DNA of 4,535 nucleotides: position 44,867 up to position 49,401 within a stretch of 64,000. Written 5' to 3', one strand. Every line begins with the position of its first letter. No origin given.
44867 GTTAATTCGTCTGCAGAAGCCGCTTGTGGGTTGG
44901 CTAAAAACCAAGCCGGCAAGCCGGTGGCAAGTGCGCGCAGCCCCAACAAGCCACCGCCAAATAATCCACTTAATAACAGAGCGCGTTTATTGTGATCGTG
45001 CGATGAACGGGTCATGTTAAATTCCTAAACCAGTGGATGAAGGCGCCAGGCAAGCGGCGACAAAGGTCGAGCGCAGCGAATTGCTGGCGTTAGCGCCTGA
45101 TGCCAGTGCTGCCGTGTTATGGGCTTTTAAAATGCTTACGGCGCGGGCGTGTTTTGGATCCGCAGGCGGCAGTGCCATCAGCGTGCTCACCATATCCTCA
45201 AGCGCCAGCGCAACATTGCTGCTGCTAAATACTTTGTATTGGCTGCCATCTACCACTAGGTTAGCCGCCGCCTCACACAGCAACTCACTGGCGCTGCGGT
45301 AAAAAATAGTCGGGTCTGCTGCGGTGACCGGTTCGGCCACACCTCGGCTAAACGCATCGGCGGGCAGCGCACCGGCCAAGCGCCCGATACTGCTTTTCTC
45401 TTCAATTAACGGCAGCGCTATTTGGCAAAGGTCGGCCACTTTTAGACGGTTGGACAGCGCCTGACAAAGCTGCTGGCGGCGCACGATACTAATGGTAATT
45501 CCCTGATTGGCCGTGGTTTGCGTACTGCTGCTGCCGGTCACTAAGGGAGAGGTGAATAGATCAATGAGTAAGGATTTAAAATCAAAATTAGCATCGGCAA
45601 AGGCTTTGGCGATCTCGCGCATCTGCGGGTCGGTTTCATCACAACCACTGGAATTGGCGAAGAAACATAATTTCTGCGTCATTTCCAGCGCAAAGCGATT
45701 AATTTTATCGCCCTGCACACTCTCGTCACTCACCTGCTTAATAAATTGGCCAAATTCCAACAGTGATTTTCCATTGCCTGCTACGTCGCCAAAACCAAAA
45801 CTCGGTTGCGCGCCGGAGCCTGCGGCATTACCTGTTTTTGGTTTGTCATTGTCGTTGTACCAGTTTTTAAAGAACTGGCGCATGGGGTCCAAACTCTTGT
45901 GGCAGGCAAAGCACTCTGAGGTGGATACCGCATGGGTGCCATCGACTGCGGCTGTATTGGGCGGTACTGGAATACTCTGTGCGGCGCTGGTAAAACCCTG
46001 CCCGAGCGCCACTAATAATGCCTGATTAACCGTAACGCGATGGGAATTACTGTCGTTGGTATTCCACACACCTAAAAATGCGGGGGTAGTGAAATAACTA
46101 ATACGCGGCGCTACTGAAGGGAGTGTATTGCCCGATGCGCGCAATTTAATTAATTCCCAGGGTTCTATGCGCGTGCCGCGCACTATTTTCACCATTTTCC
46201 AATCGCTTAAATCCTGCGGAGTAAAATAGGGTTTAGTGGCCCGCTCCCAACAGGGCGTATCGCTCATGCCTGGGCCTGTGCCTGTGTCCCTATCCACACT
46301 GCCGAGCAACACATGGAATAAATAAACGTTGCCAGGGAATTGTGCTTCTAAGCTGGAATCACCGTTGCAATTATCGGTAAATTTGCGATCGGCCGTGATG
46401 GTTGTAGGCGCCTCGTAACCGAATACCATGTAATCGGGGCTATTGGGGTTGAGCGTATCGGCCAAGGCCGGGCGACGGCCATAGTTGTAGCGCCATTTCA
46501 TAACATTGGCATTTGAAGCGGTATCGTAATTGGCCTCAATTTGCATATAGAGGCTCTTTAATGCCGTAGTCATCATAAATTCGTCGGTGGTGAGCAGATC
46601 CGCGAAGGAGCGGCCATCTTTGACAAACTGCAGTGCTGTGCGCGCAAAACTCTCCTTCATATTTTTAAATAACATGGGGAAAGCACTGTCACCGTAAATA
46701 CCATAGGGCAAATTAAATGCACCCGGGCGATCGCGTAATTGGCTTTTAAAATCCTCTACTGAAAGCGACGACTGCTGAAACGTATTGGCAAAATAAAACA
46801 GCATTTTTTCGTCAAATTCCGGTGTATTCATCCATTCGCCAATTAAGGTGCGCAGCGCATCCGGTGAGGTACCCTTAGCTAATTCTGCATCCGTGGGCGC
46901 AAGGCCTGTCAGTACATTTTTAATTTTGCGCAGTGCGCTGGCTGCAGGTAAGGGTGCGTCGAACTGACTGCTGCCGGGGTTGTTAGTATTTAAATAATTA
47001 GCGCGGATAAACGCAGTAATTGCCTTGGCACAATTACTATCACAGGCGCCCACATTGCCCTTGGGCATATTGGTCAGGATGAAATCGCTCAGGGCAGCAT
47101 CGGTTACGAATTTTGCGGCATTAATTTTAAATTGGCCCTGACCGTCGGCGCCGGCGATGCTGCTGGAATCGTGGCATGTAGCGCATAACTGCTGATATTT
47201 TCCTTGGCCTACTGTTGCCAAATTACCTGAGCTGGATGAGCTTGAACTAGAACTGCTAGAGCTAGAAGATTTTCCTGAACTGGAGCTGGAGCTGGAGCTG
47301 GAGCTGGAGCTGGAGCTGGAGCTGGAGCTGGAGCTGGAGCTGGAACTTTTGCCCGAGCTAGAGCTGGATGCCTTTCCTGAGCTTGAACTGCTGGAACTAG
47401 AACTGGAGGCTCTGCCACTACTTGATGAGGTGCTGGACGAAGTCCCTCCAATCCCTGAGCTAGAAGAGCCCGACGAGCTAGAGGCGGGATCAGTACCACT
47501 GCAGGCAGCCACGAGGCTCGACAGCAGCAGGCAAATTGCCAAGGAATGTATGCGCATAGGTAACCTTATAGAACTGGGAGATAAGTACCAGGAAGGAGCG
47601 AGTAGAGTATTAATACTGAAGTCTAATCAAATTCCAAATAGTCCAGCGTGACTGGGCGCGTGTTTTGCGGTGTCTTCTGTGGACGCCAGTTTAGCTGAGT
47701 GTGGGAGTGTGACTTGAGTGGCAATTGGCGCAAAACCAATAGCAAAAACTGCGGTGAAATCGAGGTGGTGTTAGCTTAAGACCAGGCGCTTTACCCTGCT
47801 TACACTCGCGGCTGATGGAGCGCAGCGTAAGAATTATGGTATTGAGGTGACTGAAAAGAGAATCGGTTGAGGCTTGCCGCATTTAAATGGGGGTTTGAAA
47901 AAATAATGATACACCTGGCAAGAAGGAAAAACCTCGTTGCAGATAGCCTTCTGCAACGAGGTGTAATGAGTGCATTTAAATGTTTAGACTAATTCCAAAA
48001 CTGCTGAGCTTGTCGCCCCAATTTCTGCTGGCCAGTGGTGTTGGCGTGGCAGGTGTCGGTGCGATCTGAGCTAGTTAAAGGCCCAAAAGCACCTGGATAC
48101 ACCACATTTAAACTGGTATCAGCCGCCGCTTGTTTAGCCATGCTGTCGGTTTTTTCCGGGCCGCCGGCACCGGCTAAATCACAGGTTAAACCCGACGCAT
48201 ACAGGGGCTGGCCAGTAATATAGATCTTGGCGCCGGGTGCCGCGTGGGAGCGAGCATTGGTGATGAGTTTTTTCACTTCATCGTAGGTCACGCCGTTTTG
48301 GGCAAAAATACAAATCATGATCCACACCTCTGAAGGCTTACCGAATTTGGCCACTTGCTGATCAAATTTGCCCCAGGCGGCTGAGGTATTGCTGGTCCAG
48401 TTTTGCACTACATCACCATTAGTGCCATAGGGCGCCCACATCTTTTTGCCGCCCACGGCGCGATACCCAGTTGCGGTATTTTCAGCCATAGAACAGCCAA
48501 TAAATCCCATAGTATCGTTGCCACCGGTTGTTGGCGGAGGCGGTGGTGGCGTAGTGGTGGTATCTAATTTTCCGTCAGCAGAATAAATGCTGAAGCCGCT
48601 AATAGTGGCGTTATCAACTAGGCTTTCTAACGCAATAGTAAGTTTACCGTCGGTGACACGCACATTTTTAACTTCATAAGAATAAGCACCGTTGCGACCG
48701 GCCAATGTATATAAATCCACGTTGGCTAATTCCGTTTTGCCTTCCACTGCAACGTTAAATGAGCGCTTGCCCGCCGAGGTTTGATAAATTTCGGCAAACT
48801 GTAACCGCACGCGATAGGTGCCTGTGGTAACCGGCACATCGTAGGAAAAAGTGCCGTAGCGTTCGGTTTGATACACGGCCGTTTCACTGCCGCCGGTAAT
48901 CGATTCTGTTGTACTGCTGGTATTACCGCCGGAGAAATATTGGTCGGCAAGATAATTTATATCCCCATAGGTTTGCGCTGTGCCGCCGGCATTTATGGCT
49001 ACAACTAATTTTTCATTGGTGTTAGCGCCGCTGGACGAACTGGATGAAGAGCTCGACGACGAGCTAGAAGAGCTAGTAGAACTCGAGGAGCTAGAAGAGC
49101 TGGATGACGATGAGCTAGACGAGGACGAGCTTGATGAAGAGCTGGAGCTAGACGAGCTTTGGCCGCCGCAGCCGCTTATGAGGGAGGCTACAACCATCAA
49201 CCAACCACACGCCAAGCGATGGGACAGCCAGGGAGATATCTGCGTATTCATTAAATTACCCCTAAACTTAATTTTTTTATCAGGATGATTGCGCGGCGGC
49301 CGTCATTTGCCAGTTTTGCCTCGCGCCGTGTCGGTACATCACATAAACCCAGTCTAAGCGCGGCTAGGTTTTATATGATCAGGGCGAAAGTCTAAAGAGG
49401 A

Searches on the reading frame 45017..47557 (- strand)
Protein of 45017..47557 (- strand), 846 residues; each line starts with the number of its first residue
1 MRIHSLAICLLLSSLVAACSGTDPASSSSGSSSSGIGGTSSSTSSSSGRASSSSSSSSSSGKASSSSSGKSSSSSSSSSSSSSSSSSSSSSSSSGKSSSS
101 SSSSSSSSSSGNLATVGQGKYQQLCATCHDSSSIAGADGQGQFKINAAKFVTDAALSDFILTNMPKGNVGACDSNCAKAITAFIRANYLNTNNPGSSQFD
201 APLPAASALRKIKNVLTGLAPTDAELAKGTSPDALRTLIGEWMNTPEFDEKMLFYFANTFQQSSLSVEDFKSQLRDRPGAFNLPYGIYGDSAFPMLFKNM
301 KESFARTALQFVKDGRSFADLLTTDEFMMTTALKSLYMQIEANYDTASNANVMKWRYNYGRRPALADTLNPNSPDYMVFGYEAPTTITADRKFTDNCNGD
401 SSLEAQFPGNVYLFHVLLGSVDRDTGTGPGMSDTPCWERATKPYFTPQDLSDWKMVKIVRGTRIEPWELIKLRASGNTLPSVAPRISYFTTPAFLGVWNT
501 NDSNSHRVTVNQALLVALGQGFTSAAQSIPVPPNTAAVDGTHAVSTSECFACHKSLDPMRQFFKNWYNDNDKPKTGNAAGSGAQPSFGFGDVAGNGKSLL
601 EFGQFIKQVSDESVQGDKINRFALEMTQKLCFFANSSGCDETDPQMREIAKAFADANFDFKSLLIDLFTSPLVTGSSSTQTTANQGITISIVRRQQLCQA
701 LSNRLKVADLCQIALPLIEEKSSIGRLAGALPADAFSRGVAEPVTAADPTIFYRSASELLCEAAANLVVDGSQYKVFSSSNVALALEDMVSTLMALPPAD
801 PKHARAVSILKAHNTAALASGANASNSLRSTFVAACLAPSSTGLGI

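Call 32: search_protein_families(library=pfam, proteins=[window:45017-47557:-], max_evalue=0.001)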
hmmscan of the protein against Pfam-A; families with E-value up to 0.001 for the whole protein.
window:45017-47557:- (846 aa): 1 family
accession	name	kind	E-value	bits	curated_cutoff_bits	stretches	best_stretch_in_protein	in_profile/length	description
PF13442.11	Cytochrome_CBB3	-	1e-05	26.2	27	1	114-184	3-68/68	Cytochrome C oxidase, cbb3-type, subunit III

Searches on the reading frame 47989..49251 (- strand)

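Call 32: search_protein_families(library=pfam, proteins=[window:47989-49251:-], max_evalue=0.001)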
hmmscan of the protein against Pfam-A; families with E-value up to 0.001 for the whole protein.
window:47989-49251:- (420 aa): 2 families
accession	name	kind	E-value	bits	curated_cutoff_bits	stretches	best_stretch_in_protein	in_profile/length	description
PF11721.14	Malectin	-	2.2e-31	109.5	23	1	83-217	2-148/163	Malectin domain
PF12819.13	Malectin_like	-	0.0002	21.2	24.5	1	125-213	224-316/331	Malectin-like domain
